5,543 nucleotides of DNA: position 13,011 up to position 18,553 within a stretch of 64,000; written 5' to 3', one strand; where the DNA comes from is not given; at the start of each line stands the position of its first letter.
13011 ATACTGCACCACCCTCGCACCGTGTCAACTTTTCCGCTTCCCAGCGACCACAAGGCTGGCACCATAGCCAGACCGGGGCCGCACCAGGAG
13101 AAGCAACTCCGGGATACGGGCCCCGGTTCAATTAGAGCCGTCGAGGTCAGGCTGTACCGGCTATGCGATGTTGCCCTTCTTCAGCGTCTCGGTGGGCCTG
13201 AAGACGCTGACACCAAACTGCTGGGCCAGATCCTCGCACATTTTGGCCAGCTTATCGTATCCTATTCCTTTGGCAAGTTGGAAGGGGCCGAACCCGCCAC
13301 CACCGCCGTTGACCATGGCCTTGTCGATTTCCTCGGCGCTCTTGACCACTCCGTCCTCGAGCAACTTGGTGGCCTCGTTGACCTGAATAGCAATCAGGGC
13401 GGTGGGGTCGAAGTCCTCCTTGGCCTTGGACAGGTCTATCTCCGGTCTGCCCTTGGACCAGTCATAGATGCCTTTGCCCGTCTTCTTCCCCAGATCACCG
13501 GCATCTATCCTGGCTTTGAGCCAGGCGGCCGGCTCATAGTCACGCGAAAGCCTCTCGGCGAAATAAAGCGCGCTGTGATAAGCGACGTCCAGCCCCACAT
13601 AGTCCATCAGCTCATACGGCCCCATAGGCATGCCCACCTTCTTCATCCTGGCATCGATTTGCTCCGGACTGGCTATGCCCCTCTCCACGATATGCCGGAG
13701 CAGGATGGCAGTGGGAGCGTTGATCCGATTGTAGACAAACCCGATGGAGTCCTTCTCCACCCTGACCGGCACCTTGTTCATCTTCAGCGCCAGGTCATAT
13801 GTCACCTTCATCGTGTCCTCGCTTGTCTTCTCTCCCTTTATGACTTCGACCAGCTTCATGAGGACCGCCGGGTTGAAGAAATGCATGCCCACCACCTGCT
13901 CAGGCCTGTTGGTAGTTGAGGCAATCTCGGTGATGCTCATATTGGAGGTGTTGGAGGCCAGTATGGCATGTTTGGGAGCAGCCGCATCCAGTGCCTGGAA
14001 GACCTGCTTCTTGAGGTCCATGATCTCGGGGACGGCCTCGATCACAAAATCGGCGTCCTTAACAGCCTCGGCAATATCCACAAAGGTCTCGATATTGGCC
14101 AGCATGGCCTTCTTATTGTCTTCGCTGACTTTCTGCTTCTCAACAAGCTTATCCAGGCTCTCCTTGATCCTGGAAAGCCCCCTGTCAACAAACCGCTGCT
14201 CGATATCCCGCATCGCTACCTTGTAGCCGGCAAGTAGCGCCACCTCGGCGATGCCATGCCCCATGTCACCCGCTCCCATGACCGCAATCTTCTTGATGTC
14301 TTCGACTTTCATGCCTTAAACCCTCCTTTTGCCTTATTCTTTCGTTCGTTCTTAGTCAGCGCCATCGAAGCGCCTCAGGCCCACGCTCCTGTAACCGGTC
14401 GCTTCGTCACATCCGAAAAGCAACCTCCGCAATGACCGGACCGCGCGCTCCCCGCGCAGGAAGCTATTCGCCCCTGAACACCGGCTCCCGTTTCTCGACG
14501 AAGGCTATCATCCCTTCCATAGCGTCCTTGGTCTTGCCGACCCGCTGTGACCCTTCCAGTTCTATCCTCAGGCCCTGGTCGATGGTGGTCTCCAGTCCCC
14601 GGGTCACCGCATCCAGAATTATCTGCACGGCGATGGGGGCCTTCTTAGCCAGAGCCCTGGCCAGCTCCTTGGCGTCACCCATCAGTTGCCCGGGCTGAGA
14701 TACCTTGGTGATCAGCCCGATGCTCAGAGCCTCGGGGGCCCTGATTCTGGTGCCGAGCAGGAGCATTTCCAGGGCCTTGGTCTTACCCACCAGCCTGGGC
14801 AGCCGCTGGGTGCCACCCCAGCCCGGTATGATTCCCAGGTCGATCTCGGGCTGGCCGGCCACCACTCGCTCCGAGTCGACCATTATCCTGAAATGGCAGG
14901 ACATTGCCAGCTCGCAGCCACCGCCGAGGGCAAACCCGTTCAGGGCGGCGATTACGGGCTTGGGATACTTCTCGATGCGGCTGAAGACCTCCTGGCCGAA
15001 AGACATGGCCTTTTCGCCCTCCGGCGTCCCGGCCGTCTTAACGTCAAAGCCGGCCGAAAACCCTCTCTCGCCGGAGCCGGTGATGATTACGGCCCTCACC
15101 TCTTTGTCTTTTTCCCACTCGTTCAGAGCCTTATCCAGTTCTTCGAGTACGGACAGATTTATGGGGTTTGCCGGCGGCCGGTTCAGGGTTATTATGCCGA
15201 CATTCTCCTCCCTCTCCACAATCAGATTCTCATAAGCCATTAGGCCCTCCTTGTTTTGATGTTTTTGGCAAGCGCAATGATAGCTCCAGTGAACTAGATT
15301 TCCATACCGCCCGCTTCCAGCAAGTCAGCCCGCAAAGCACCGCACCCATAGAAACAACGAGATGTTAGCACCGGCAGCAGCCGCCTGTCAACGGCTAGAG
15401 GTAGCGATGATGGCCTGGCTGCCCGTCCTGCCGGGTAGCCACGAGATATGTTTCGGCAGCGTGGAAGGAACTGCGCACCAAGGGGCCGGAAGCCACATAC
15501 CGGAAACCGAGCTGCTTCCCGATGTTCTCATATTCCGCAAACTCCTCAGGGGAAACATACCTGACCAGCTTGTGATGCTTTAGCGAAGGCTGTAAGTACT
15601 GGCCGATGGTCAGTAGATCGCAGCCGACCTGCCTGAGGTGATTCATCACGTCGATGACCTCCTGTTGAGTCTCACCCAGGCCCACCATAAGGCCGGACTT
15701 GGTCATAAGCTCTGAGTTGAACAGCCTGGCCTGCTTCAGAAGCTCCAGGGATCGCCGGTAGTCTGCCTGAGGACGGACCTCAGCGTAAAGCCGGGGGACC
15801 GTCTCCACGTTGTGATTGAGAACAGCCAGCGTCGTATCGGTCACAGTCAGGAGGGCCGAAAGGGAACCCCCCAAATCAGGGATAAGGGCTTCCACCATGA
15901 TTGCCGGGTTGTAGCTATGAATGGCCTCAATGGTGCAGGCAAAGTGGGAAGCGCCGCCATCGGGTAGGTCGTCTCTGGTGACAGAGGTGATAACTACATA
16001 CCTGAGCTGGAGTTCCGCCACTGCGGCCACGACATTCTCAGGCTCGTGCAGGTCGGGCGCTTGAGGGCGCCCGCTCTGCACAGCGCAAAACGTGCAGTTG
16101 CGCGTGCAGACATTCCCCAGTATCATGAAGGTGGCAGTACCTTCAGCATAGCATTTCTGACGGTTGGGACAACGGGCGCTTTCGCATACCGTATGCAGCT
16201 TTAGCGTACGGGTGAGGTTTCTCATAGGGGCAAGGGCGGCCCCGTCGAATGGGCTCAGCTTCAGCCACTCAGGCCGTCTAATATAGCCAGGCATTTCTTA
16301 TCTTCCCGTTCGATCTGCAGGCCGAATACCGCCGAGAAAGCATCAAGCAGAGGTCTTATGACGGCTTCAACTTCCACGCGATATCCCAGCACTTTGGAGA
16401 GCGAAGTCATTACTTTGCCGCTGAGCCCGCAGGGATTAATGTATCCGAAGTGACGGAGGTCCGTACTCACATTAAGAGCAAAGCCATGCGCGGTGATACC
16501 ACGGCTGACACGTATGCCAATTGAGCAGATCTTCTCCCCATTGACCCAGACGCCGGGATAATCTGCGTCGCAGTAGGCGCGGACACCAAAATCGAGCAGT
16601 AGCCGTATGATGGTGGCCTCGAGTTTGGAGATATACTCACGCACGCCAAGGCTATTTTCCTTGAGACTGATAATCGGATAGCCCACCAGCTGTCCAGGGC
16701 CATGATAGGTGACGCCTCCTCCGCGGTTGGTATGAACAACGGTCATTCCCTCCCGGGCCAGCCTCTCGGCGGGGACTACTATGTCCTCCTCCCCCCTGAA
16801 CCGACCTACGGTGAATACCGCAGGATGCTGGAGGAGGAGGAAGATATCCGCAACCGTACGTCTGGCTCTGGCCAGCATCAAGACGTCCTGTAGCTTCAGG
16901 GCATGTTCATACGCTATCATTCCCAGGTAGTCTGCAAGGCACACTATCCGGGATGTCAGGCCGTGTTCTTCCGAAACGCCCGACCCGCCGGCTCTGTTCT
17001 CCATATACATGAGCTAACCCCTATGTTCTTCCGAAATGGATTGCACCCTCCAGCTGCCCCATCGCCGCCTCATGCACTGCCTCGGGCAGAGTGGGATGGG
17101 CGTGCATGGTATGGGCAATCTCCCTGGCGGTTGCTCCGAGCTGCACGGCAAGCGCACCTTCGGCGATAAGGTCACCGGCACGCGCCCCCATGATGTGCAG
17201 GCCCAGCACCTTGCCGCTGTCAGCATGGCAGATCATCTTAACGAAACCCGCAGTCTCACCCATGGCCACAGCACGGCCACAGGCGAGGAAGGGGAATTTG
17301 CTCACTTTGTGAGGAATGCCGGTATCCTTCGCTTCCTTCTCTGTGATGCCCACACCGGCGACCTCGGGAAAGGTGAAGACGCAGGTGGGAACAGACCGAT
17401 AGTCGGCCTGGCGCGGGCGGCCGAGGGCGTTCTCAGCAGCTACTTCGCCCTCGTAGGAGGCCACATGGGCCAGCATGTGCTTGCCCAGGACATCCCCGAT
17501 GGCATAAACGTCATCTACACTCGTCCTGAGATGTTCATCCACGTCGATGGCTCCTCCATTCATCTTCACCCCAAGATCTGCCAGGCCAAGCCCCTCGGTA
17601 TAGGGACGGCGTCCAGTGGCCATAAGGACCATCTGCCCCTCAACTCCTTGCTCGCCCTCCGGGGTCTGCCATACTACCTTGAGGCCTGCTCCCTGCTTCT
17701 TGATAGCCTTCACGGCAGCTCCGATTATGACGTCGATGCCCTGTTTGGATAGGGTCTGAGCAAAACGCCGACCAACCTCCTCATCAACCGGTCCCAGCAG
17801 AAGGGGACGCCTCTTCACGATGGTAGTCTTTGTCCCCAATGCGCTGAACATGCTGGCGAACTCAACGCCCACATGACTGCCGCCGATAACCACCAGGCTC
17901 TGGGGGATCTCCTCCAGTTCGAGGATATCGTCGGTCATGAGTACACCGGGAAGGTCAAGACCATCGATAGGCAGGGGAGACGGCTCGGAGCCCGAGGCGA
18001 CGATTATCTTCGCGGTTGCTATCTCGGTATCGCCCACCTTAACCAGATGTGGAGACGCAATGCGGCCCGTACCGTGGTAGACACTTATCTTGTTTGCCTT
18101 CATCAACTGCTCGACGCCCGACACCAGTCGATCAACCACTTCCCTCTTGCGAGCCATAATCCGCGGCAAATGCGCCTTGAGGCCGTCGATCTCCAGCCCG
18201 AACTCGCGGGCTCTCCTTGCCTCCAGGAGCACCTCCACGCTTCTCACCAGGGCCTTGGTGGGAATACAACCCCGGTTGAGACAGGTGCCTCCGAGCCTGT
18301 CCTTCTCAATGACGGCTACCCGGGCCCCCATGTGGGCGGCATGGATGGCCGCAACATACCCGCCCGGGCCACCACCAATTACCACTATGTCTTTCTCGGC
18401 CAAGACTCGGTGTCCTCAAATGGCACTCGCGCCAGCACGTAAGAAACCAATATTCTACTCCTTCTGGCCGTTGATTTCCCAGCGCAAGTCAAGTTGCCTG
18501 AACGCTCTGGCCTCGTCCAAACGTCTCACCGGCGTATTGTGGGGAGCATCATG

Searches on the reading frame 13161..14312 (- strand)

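Call 16: search_protein_families(library=ncbifam, proteins=[window:13161-14312:-], max_evalue=0.00001)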
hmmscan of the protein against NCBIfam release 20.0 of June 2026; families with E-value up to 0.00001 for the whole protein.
window:13161-14312:- (383 aa): 19 families
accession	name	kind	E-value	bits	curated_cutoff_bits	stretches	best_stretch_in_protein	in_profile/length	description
NF004474.0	PRK05808.1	subfamily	1.2e-98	329.9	408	2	5-285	2-282/283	3-hydroxybutyryl-CoA dehydrogenase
NF006124.0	PRK08268.1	subfamily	5.1e-92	309.4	508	1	4-317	5-319/507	3-hydroxyacyl-CoA dehydrogenase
NF006722.0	PRK09260.1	equivalog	3.6e-85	285.7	429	1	6-288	2-284/289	3-hydroxyacyl-CoA dehydrogenase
TIGR02279.1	PaaC-3OHAcCoADH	equivalog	1.1e-77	262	669.4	2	6-303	5-304/503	3-hydroxyacyl-CoA dehydrogenase PaaH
NF005875.0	PRK07819.1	subfamily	2.9e-77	259.9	319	1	4-285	3-286/287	3-hydroxybutyryl-CoA dehydrogenase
NF004699.0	PRK06035.1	equivalog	3.3e-75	253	500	1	4-279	1-279/294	3-hydroxyacyl-CoA dehydrogenase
NF008727.0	PRK11730.1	equivalog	3.2e-74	250.6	870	1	2-378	309-704/717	fatty acid oxidation complex subunit alpha FadB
NF005715.0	PRK07530.1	equivalog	1.4e-73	247.9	420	1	5-290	3-288/292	3-hydroxybutyryl-CoA dehydrogenase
NF006143.0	PRK08293.1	equivalog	1.4e-68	231.3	312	1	4-287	2-289/291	3-hydroxyacyl-CoA dehydrogenase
TIGR02441.1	fa_ox_alpha_mit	equivalog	1.6e-68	231.5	964.65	1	4-378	333-726/737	fatty acid oxidation complex subunit alpha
NF008363.0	PRK11154.1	equivalog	6.2e-67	226.2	869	1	3-379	306-697/708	fatty acid oxidation complex subunit alpha FadJ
TIGR02437.1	FadB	equivalog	1.9e-61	208.3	933.55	1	3-345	310-668/714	fatty acid oxidation complex subunit alpha FadB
TIGR02440.1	FadJ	equivalog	2.3e-59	201.4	968.45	1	5-378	303-689/699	fatty acid oxidation complex subunit alpha FadJ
NF006125.0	PRK08269.1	equivalog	1.5e-56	191.8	427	1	5-287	4-298/334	3-hydroxybutyryl-CoA dehydrogenase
NF042925.1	FHMPC_DH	equivalog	1.5e-55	188.6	500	1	7-289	1-284/304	5-formyl-3-hydroxy-2-methylpyridine 4-carboxylate 5-dehydrogenase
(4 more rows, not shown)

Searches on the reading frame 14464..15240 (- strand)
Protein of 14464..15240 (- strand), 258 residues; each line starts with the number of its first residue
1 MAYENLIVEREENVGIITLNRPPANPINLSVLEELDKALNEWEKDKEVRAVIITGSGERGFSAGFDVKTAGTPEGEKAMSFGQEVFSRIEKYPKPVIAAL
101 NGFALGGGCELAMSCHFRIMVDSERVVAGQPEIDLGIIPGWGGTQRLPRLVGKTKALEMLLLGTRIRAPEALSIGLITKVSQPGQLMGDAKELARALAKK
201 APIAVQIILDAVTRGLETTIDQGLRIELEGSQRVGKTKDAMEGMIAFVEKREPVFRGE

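Call 16: search_protein_families(library=ncbifam, proteins=[window:14464-15240:-], max_evalue=0.00001)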
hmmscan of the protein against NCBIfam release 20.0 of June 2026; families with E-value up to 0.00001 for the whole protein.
window:14464-15240:- (258 aa): 73 families (the best 25 are shown)
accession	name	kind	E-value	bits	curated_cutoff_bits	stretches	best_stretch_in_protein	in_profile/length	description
NF004475.0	PRK05809.1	subfamily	3.3e-83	279.1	394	1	1-256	1-258/260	short-chain-enoyl-CoA hydratase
NF005803.0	PRK07658.1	equivalog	6.3e-76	255.2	313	1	5-257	3-256/257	enoyl-CoA hydratase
NF005802.0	PRK07657.1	equivalog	1.5e-70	237.7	363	1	10-258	10-260/260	enoyl-CoA hydratase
NF004517.0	PRK05862.1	equivalog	1.5e-68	231.1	396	1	1-256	1-255/257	enoyl-CoA hydratase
NF004634.0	PRK05980.1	equivalog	4.6e-67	226.1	375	1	6-256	5-261/263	crotonase/enoyl-CoA hydratase family protein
NF006007.0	PRK08138.1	subfamily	9.8e-66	221.8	355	1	7-257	10-260/261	enoyl-CoA hydratase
NF051848.1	EnCoAHydtEchA19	equivalog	1.9e-63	214.4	400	1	6-257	2-257/258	enoyl-CoA hydratase EchA19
NF007239.0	PRK09674.1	equivalog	1.2e-61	208.4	371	1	3-257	3-256/257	2,3-dehydroadipyl-CoA hydratase PaaF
NF006566.0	PRK09076.1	subfamily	4.8e-56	190.3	286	1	4-256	5-258/260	enoyl-CoA hydratase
NF006100.0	PRK08252.1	subfamily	4.2e-52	177.3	282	1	4-258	3-254/254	crotonase/enoyl-CoA hydratase family protein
NF005073.0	PRK06495.1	subfamily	2.7e-51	174.3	296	1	5-257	5-256/257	enoyl-CoA hydratase/isomerase family protein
NF042430.2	EnCoAhydt_DpgD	equivalog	4.1e-51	173.9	400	1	9-257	2-257/258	enoyl-CoA-hydratase DpgD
NF004840.0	PRK06190.1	equivalog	2.3e-50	171.6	253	1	4-238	4-239/260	enoyl-CoA hydratase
NF002936.2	PRK03580.1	equivalog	2.3e-49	168.1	500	1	4-257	3-260/261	crotonobetainyl-CoA hydratase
NF006699.0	PRK09245.1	subfamily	1.5e-45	155.6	354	1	4-257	3-265/266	crotonase/enoyl-CoA hydratase family protein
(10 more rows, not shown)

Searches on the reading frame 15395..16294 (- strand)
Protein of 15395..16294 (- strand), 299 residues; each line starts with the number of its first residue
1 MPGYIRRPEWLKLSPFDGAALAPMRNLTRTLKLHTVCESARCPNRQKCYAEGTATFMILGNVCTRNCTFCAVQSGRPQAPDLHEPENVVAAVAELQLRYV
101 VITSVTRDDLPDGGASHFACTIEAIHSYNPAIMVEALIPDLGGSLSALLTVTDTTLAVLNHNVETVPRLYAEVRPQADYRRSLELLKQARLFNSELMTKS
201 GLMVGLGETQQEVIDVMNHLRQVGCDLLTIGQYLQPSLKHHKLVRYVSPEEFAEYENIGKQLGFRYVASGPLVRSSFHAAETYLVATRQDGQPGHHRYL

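Call 16: search_protein_families(library=ncbifam, proteins=[window:15395-16294:-], max_evalue=0.00001)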
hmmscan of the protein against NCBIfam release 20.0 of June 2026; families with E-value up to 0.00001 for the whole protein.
window:15395-16294:- (299 aa): 6 families
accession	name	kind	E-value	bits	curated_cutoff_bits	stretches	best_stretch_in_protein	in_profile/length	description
NF004019.1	PRK05481.1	subfamily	4.9e-121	403.4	203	1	7-287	1-281/286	lipoyl synthase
NF009544.0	PRK12928.1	subfamily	1.3e-119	398.9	210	1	6-282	19-296/300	lipoyl synthase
NF053790.1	LplA_LipA_fuse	exception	1.2e-115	387.4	800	1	4-281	330-605/606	bifunctional lipoate--protein ligase/lipoyl synthase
TIGR00510.1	lipA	equivalog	3.3e-112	374.7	310.25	1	5-284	15-295/302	lipoyl synthase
TIGR00433.2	bioB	equivalog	2.2e-11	43.6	225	1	60-230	48-218/307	biotin synthase BioB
NF053743.1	LipS2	equivalog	1.3e-08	34.7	270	0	167-226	139-196/292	LipS2 family lipoyl synthase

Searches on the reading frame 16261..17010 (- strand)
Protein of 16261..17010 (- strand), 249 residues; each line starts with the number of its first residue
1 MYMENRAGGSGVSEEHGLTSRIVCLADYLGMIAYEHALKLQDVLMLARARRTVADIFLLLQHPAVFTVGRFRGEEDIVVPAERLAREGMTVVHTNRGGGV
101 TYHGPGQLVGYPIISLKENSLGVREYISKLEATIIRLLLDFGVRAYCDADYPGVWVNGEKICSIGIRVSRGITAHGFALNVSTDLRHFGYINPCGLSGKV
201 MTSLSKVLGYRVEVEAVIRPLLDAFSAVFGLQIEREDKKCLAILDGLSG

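Call 16: search_protein_families(library=ncbifam, proteins=[window:16261-17010:-], max_evalue=0.00001)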
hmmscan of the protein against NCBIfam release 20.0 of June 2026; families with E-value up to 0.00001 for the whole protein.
window:16261-17010:- (249 aa): 5 families
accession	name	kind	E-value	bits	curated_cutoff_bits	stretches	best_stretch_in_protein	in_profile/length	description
NF010925.0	PRK14345.1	equivalog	1.1e-52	179.1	155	1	27-233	17-221/236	lipoyl(octanoyl) transferase LipB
NF010922.0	PRK14342.1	equivalog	8.2e-51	172.3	235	1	28-233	10-207/215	lipoyl(octanoyl) transferase LipB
TIGR00214.1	lipB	equivalog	1.6e-50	171.3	83.55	1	51-230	9-187/187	lipoyl(octanoyl) transferase LipB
NF010921.0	PRK14341.1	equivalog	6.4e-46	156.6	230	1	30-232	23-226/230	lipoyl(octanoyl) transferase LipB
NF010923.0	PRK14343.1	equivalog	1.3e-37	129.6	298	1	28-233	19-222/237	lipoyl(octanoyl) transferase LipB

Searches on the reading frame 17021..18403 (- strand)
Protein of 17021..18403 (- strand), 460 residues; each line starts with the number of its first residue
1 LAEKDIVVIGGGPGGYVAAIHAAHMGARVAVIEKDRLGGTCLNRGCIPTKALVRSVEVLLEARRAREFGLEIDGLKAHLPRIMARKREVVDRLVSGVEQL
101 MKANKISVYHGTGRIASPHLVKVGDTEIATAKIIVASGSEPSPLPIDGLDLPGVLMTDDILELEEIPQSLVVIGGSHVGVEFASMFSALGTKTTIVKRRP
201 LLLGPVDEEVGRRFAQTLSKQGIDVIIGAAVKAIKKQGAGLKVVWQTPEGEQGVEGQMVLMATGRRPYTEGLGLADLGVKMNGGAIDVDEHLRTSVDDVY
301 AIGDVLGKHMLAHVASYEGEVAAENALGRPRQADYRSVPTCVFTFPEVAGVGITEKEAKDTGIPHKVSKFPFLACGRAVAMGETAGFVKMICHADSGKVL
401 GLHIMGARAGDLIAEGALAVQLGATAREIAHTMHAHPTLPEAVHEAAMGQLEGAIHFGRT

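Call 16: search_protein_families(library=ncbifam, proteins=[window:17021-18403:-], max_evalue=0.00001)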
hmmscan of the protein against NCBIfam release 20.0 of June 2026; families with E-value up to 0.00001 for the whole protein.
window:17021-18403:- (460 aa): 56 families (the best 25 are shown)
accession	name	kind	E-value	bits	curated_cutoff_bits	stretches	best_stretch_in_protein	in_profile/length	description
TIGR01350.1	lipoamide_DH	equivalog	2.3e-156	521.1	408.8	1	4-457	2-461/461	dihydrolipoyl dehydrogenase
TIGR02053.1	MerA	equivalog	9.1e-115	384.3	454.45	1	5-448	2-451/465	mercury(II) reductase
NF004947.0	PRK06292.2-5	equivalog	1.3e-105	354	592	1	1-450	1-458/474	dihydrolipoyl dehydrogenase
NF004943.0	PRK06292.2-1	equivalog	2e-101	340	432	1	2-447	2-452/456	dihydrolipoyl dehydrogenase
NF003585.0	PRK05249.1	equivalog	4.3e-99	332.2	465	1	3-451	6-458/464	Si-specific NAD(P)(+) transhydrogenase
NF004776.0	PRK06116.1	equivalog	1.3e-97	327.7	480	1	3-441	4-444/450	glutathione-disulfide reductase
NF004991.0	PRK06370.1-3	subfamily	1.3e-97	327.4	620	1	4-447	36-484/509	FAD-containing oxidoreductase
NF004992.0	PRK06370.1-4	equivalog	2.6e-97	326.1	629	1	4-443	5-448/459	FAD-containing oxidoreductase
NF005884.0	PRK07846.1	equivalog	1.3e-95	320.7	501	1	2-449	2-450/454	mycothione reductase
NF004946.0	PRK06292.2-4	subfamily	1.6e-95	320.7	634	1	1-452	1-472/487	dihydrolipoyl dehydrogenase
NF004945.0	PRK06292.2-3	equivalog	7e-94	315.3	494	1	3-444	3-446/457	dihydrolipoyl dehydrogenase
TIGR01424.1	gluta_reduc_2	equivalog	8.8e-90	301.4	606.05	1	5-441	4-440/446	glutathione-disulfide reductase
TIGR03452.1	mycothione_red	equivalog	5.2e-88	295.9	635.65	1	5-449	4-451/452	mycothione reductase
NF005883.0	PRK07845.1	equivalog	8.4e-87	292.1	479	1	4-448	3-457/466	NAD(P)H-quinone dehydrogenase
NF004990.0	PRK06370.1-1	equivalog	1.2e-85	287.9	842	1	5-443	6-448/459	FAD-containing oxidoreductase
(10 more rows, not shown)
